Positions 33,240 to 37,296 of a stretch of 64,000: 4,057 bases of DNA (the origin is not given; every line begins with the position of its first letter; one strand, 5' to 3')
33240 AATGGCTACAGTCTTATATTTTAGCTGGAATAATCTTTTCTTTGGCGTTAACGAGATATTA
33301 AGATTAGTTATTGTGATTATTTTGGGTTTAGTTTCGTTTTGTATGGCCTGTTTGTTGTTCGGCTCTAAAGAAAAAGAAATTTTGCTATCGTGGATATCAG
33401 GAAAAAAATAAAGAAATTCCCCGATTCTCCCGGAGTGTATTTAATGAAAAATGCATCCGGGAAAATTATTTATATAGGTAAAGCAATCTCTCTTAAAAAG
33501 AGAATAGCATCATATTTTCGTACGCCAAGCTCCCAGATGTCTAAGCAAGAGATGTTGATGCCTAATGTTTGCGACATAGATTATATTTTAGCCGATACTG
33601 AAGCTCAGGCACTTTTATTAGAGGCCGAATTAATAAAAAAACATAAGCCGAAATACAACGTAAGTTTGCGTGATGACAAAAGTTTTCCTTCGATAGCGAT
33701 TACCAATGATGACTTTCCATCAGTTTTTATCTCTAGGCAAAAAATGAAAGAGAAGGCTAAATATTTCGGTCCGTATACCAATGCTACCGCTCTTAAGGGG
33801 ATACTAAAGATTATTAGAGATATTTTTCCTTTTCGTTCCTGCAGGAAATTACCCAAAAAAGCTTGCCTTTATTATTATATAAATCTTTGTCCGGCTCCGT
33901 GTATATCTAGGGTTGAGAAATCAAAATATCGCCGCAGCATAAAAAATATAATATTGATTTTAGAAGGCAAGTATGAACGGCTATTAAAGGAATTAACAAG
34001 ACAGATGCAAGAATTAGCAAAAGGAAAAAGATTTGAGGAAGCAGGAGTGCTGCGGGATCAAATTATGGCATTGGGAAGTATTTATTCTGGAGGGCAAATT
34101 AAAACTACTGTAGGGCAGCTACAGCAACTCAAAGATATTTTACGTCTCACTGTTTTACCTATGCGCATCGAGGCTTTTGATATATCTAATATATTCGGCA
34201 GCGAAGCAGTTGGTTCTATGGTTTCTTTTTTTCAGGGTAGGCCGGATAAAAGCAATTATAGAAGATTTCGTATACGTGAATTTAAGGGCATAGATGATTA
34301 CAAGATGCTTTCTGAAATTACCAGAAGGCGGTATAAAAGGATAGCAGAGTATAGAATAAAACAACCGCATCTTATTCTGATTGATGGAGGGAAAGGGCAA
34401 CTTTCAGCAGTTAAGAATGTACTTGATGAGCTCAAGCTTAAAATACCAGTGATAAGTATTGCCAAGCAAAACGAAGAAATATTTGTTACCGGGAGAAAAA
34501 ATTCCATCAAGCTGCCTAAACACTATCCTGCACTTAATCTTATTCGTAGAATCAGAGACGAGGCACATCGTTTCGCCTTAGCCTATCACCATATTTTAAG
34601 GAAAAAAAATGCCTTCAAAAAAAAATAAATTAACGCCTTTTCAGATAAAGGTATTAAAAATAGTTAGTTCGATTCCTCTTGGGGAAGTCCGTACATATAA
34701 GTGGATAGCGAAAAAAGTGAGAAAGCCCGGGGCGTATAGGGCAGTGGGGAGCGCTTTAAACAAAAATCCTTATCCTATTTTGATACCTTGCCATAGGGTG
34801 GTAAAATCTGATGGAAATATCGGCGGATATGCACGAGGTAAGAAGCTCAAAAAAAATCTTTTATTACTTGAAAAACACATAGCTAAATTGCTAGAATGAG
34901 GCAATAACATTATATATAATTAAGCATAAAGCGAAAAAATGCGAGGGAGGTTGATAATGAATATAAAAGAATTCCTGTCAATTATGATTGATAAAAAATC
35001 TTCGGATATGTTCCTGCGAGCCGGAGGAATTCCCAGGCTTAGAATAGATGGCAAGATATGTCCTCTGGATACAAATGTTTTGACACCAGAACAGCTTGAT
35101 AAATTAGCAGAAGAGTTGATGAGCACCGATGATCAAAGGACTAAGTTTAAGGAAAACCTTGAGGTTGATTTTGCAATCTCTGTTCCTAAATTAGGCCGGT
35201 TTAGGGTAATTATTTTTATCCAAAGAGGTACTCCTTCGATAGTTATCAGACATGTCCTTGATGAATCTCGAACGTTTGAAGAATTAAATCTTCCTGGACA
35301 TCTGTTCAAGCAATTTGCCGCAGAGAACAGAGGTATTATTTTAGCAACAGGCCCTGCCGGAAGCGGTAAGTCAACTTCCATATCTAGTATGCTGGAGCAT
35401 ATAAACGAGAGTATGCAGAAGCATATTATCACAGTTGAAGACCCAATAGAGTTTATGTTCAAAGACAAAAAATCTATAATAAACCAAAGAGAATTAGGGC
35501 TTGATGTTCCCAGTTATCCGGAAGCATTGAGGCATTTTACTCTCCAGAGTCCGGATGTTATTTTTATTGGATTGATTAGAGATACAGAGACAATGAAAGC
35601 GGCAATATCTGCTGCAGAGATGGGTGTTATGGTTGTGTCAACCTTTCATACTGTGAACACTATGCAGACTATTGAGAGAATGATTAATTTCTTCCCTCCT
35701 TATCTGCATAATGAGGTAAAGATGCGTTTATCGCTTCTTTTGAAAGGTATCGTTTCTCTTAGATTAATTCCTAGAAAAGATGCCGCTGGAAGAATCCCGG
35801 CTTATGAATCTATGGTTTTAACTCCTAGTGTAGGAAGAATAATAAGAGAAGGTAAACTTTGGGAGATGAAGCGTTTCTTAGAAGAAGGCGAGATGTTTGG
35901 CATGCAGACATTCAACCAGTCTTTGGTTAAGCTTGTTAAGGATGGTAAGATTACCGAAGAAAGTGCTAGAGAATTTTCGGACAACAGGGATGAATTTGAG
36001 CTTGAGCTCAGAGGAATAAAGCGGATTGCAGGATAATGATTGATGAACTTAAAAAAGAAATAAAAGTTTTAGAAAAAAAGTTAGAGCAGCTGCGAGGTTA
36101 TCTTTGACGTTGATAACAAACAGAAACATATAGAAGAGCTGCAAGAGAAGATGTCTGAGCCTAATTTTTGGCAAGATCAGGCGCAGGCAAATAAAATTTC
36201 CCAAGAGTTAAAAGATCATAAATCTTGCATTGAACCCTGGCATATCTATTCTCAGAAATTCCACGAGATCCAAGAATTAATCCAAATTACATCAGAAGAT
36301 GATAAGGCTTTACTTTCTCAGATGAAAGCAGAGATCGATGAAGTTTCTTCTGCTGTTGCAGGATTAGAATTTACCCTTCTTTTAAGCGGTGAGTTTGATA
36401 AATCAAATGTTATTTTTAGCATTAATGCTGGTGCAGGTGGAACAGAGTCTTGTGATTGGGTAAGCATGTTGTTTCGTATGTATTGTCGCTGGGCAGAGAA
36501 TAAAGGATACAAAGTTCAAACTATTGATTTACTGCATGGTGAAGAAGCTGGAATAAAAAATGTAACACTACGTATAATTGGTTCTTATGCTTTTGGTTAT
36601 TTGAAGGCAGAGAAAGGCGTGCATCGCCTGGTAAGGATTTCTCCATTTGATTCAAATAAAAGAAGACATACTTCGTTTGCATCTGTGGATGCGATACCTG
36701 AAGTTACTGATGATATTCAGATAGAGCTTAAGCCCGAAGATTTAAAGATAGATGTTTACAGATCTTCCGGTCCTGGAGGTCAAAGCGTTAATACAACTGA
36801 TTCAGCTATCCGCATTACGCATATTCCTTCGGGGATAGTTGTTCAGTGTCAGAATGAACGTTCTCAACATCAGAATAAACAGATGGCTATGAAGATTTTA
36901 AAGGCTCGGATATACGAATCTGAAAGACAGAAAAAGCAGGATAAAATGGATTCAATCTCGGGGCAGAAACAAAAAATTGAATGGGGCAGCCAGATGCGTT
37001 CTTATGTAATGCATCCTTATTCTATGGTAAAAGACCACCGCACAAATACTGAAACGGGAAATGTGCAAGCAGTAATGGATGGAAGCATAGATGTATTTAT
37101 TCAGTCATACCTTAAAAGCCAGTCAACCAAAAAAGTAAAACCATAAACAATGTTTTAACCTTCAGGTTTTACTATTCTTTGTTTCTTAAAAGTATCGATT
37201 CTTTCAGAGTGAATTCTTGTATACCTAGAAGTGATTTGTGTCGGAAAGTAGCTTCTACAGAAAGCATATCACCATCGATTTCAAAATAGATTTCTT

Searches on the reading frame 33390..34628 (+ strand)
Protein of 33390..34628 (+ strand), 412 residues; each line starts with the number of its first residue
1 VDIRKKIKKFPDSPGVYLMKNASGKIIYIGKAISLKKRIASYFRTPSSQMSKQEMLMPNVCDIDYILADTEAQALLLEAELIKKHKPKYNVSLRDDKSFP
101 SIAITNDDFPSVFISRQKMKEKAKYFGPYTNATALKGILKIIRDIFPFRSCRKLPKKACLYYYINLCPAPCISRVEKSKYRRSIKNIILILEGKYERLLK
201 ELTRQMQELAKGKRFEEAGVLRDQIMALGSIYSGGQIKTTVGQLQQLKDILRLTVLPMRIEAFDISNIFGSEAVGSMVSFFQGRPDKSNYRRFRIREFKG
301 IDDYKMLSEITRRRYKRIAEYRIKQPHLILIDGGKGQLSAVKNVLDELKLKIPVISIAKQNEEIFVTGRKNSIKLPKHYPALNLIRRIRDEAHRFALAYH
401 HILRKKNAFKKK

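Call 74: search_protein_families(library=pfam, proteins=[window:33390-34628:+], max_evalue=0.0001)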
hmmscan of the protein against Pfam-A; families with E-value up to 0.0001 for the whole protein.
window:33390-34628:+ (412 aa): 3 families
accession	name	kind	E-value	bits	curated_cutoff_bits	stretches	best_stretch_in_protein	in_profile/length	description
PF08459.17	UvrC_RNaseH_dom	-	5.1e-52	176.4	22.3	1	249-396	2-158/159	UvrC RNAse H endonuclease domain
PF01541.30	GIY-YIG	-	1e-09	39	22.6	1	14-90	2-78/78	GIY-YIG catalytic domain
PF02151.25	UVR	-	4.7e-08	33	21.5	1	196-229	1-34/36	UvrB/uvrC motif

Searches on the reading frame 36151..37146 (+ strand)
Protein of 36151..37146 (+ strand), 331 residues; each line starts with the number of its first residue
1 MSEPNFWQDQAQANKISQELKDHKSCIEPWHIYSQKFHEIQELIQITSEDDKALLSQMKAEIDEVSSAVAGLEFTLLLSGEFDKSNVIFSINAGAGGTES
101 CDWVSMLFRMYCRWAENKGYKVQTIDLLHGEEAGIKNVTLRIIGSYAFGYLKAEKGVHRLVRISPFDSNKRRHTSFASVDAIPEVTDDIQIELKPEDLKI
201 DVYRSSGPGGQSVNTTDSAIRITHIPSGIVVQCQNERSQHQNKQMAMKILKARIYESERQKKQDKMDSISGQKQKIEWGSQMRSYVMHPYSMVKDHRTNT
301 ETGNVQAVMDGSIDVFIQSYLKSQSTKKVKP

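Call 74: search_protein_families(library=pfam, proteins=[window:36151-37146:+], max_evalue=0.0001)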
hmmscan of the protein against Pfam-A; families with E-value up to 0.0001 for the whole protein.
window:36151-37146:+ (331 aa): 2 families
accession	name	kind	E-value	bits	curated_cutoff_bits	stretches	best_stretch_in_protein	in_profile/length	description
PF03462.23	PCRF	-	5.8e-57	193.1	24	1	1-179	12-194/194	PCRF domain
PF00472.26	RF-1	-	5.6e-45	152.5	35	1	187-297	1-116/116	RF-1 domain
